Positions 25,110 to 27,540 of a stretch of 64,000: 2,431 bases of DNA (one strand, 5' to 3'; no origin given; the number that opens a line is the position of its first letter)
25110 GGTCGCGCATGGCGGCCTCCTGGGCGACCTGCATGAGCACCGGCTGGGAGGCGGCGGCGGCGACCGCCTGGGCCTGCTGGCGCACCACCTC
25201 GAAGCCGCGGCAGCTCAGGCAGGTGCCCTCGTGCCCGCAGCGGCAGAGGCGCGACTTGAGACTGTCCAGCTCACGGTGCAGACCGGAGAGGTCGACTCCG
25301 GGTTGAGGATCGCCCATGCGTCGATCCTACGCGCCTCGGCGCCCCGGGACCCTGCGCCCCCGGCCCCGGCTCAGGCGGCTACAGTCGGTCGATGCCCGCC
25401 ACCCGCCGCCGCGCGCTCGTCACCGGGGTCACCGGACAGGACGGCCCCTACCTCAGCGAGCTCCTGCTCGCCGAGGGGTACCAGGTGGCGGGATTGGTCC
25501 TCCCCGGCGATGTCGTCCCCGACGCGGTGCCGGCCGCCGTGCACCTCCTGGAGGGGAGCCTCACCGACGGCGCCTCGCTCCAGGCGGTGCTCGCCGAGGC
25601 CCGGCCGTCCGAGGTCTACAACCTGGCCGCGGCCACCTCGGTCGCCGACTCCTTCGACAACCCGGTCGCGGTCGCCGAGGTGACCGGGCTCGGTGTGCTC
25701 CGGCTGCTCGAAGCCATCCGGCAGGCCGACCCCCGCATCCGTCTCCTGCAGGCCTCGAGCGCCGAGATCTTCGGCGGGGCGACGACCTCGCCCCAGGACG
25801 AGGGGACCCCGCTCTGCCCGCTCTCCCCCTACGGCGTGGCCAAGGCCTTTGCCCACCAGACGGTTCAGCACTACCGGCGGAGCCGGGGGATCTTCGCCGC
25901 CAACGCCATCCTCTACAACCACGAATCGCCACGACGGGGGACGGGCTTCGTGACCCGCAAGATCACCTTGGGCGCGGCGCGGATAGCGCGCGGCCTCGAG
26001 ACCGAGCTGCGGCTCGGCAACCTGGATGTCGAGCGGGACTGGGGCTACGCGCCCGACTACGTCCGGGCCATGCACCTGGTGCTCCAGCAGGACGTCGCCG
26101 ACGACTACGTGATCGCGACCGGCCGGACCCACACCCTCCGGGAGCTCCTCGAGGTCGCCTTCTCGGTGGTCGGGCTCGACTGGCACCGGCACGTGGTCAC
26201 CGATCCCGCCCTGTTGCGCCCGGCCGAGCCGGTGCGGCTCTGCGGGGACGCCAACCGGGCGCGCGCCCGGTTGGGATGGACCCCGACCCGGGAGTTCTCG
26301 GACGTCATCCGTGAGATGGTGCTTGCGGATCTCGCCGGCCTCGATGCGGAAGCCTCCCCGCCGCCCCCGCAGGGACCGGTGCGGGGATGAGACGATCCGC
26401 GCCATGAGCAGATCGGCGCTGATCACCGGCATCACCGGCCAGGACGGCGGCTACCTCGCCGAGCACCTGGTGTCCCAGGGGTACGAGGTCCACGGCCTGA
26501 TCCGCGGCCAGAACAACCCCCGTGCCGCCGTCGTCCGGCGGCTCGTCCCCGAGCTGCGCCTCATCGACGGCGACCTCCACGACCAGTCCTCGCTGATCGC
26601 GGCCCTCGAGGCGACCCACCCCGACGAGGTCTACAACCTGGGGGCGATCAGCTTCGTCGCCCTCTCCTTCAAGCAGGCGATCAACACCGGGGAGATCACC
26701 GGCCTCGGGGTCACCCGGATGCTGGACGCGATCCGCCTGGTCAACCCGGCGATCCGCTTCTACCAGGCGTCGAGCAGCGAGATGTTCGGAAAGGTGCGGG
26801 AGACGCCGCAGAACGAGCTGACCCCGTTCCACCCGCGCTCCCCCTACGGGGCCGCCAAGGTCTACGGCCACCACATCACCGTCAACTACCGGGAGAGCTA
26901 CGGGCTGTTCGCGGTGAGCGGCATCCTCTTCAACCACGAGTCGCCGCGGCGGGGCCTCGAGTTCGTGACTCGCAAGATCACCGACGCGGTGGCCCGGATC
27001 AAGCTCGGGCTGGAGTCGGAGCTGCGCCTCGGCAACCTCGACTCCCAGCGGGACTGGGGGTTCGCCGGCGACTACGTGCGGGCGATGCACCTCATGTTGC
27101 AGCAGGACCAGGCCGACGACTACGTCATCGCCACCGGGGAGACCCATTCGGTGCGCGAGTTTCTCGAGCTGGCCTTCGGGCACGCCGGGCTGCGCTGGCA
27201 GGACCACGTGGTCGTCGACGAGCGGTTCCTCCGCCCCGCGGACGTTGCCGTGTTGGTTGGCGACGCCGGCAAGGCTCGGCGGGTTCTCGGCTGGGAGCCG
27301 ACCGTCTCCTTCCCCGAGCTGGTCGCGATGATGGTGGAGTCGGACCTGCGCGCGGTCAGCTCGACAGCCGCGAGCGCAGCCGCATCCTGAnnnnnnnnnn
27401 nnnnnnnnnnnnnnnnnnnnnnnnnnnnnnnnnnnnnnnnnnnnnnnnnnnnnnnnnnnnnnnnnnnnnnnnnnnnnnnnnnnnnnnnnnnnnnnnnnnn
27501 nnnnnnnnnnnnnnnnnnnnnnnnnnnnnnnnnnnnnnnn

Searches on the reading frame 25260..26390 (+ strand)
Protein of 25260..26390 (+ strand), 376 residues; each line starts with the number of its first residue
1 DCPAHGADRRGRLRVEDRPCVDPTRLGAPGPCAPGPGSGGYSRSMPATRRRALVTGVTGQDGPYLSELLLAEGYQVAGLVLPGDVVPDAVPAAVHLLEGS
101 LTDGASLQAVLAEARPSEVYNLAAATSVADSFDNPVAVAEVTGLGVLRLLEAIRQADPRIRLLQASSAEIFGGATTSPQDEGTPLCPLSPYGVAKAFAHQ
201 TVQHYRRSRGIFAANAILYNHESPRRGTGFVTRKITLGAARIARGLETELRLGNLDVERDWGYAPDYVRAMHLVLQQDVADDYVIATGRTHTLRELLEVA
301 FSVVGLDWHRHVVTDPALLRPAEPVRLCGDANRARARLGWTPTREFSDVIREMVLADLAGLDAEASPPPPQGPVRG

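Call 16: search_protein_families(library=pfam, proteins=[window:25316-26314:+], max_evalue=0.001)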
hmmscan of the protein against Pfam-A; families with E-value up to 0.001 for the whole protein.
window:25316-26314:+ (332 aa): 0 families

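Call 67: search_protein_families(library=pfam, proteins=[window:25260-26390:+], max_evalue=0.0001)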
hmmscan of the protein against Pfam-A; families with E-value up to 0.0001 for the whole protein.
window:25260-26390:+ (376 aa): 3 families
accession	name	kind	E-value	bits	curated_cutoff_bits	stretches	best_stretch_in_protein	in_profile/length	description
PF16363.11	GDP_Man_Dehyd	-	1.5e-103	347.2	27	1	53-353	1-332/332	GDP-mannose 4,6 dehydratase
PF01370.27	Epimerase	-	4.2e-58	197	20.9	1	52-286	1-240/240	NAD dependent epimerase/dehydratase family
PF04321.23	RmlD_sub_bind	-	2.1e-12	47.2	27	1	51-220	2-153/287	RmlD substrate binding domain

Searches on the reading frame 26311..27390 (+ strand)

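Call 16: search_protein_families(library=pfam, proteins=[window:26311-27390:+], max_evalue=0.001)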
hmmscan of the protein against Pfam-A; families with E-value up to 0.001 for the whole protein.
window:26311-27390:+ (359 aa): 5 families
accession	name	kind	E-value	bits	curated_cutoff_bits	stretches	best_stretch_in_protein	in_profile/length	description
PF16363.11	GDP_Man_Dehyd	-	2.8e-126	421.9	27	1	37-341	1-332/332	GDP-mannose 4,6 dehydratase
PF01370.27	Epimerase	-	1.5e-66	224.7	20.9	1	36-274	1-240/240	NAD dependent epimerase/dehydratase family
PF04321.23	RmlD_sub_bind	-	6.2e-07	29.2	27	1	37-206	4-152/287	RmlD substrate binding domain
PF05368.20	NmrA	-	0.00017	21.7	27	1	36-101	5-69/298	NmrA-like family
PF13460.12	NAD_binding_10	-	0.001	19.4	27.2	0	40-101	1-60/184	NAD(P)H-binding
